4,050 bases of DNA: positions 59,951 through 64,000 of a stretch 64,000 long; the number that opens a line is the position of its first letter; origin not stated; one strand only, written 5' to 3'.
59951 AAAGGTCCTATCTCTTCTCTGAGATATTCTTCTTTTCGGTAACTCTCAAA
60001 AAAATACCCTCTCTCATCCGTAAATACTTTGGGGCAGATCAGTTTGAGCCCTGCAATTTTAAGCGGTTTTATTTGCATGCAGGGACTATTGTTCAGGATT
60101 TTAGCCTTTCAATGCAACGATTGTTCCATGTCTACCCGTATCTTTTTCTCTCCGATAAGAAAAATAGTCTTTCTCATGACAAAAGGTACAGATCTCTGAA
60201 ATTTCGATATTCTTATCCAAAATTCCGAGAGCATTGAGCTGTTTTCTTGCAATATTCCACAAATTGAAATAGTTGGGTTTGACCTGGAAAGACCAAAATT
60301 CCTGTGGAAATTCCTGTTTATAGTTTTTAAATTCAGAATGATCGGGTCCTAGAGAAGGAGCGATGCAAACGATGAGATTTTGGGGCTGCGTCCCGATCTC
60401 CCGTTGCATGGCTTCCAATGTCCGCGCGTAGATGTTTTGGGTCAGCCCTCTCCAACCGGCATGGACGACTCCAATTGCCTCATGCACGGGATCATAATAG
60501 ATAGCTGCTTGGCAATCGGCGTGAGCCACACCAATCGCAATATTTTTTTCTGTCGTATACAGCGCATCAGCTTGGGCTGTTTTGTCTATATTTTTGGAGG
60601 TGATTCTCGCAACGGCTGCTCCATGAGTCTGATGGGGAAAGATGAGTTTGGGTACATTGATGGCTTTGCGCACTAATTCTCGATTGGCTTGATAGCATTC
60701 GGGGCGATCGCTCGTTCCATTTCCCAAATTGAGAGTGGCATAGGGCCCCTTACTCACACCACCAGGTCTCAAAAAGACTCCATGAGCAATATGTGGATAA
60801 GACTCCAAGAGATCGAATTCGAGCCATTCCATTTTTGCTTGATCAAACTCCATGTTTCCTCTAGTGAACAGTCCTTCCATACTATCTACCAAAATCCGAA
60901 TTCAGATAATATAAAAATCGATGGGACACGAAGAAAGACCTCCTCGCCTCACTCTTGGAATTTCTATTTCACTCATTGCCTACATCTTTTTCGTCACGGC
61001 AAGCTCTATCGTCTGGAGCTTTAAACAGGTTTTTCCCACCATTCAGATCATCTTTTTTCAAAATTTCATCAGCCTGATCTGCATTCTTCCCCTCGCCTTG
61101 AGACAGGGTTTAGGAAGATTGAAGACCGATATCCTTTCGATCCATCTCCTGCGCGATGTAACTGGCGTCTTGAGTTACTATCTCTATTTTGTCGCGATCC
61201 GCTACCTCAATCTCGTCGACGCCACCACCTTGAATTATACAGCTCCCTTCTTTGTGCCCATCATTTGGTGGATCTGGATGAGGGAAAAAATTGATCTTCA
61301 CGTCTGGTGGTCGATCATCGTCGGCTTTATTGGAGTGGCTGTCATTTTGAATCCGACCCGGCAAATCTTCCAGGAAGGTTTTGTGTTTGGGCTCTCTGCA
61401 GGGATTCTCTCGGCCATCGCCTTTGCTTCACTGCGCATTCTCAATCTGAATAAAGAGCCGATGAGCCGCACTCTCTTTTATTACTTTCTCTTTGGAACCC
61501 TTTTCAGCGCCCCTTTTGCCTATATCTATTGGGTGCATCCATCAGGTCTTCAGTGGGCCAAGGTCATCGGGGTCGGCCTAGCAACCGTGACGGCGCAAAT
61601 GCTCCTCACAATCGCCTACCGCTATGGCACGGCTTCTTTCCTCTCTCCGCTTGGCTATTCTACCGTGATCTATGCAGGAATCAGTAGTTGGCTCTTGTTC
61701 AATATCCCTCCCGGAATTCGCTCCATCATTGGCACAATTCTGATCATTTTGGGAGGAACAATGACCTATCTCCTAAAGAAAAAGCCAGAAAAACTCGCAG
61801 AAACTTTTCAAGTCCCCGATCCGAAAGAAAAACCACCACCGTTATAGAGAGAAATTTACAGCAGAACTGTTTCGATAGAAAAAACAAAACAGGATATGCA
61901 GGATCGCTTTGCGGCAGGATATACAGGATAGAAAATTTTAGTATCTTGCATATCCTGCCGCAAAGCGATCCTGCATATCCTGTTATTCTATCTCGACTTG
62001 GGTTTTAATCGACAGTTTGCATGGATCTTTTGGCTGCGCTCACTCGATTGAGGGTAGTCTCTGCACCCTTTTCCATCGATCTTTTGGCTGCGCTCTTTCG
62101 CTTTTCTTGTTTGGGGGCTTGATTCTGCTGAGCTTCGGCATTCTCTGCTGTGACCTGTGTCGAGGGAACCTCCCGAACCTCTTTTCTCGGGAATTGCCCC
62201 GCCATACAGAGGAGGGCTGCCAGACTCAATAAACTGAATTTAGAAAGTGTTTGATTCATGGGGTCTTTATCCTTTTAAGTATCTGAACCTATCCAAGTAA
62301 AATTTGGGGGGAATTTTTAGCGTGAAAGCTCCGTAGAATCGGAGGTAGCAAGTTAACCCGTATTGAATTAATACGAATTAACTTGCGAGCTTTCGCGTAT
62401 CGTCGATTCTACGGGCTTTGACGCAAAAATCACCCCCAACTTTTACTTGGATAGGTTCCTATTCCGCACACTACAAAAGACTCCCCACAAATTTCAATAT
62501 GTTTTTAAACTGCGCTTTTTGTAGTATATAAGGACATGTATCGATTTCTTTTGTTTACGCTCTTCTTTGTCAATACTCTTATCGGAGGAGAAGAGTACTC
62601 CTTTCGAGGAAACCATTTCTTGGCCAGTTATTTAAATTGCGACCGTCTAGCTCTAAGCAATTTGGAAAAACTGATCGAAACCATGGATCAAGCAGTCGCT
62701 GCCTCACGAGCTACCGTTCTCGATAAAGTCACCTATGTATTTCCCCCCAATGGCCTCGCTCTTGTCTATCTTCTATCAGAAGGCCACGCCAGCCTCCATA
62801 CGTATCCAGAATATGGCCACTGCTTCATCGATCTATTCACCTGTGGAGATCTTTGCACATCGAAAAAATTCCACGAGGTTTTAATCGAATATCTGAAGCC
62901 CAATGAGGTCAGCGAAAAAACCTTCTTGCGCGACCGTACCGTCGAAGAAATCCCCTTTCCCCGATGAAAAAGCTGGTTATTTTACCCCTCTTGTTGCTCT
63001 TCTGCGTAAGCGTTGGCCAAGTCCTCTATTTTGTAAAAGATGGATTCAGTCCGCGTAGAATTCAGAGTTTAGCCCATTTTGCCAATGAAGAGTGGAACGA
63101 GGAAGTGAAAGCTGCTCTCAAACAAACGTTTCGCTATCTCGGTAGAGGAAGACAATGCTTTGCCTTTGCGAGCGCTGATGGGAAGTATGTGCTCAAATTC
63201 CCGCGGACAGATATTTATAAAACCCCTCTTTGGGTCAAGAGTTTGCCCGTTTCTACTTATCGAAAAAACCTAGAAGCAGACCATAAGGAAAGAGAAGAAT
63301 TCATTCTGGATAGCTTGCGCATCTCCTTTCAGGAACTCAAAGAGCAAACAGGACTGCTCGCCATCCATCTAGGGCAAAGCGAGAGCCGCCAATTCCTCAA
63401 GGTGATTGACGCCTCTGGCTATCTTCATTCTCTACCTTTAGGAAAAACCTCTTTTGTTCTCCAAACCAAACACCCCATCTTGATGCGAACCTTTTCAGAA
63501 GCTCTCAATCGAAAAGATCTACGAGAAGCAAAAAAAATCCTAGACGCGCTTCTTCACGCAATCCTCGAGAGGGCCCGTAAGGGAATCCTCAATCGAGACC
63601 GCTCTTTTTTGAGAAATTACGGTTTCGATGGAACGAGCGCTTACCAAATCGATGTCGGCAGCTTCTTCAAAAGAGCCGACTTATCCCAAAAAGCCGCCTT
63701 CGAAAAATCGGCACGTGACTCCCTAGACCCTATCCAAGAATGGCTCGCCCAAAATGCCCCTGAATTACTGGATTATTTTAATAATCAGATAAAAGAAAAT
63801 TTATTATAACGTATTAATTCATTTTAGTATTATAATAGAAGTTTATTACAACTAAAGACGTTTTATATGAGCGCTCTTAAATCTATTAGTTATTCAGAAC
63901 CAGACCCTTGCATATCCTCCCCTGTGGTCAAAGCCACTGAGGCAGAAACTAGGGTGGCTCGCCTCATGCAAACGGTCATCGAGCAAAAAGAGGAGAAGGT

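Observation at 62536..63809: Signal-anchored AdoMetDC-fold protein lacking the pyruvoyl-forming serine, translationally coupled to a signal-anchored kinase-like protein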

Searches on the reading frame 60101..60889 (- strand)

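Call 42: search_protein_families(library=pfam, proteins=[window:60101-60889:-], max_evalue=0.01)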
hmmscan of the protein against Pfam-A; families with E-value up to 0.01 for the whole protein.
window:60101-60889:- (262 aa): 1 family
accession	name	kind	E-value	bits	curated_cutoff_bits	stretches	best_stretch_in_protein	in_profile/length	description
PF02578.20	Cu-oxidase_4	-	2.5e-64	217.4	22.9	1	40-258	2-237/238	Multi-copper polyphenol oxidoreductase laccase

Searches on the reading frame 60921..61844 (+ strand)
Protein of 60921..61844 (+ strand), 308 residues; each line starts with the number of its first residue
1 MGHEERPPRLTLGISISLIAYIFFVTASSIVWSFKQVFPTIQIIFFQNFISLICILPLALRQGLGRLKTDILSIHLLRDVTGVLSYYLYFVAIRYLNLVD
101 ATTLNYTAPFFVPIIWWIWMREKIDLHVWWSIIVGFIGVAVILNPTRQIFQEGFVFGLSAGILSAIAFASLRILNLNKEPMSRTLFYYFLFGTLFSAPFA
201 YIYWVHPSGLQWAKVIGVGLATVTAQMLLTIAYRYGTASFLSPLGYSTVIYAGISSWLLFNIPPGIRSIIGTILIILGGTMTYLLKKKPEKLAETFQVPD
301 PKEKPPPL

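Call 42: search_protein_families(library=pfam, proteins=[window:60921-61844:+], max_evalue=0.01)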
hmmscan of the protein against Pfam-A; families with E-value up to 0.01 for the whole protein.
window:60921-61844:+ (308 aa): 1 family
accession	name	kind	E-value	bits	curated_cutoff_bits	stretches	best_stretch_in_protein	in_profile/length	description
PF00892.27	EamA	-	2.6e-26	93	28.2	2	12-143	2-134/135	EamA-like transporter family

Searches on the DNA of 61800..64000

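Call 53: search_rna_families(source=window, start=61800, end=64000, threshold=evalue, max_evalue=1)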
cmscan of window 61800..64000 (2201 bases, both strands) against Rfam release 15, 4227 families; matches with E-value up to 1: 9.
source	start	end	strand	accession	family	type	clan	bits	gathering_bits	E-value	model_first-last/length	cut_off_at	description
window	61873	61993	+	RF04148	MIR844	Gene; miRNA;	-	61.2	70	1e-12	1-114/114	no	MIR844 microRNA precursor family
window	61879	61995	-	RF04148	MIR844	Gene; miRNA;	-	54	70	1.3e-10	1-114/114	no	MIR844 microRNA precursor family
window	61887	61985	-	RF04244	MIR169_6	Gene; miRNA;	CL00098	40.6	54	9.8e-07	1-99/99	no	MIR169_6 microRNA precursor family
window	62287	62456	-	RF04128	MIR8562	Gene; miRNA;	-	35.7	211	0.0003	1-242/242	no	MIR8562 microRNA precursor family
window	62282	62460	-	RF03926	MIR1435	Gene; miRNA;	-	35.3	94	0.0058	1-186/186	no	MIR1435 microRNA precursor family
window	61898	61974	-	RF03845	mir-3327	Gene; miRNA;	-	28.1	85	0.022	1-89/89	no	mir-3327 microRNA precursor family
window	61896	61976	+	RF03845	mir-3327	Gene; miRNA;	-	26.6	85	0.053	1-89/89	no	mir-3327 microRNA precursor family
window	61880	61977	+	RF02632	Hrs10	Gene; sRNA;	-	22.5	108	0.055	1-148/148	no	Hfq-regulated sRNA 10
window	63742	63882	-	RF02546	LSU_trypano_mito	Gene; rRNA;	CL00112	16.7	60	0.93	1-561/561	no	Trypanosomatid mitochondrial large subunit ribosomal RNA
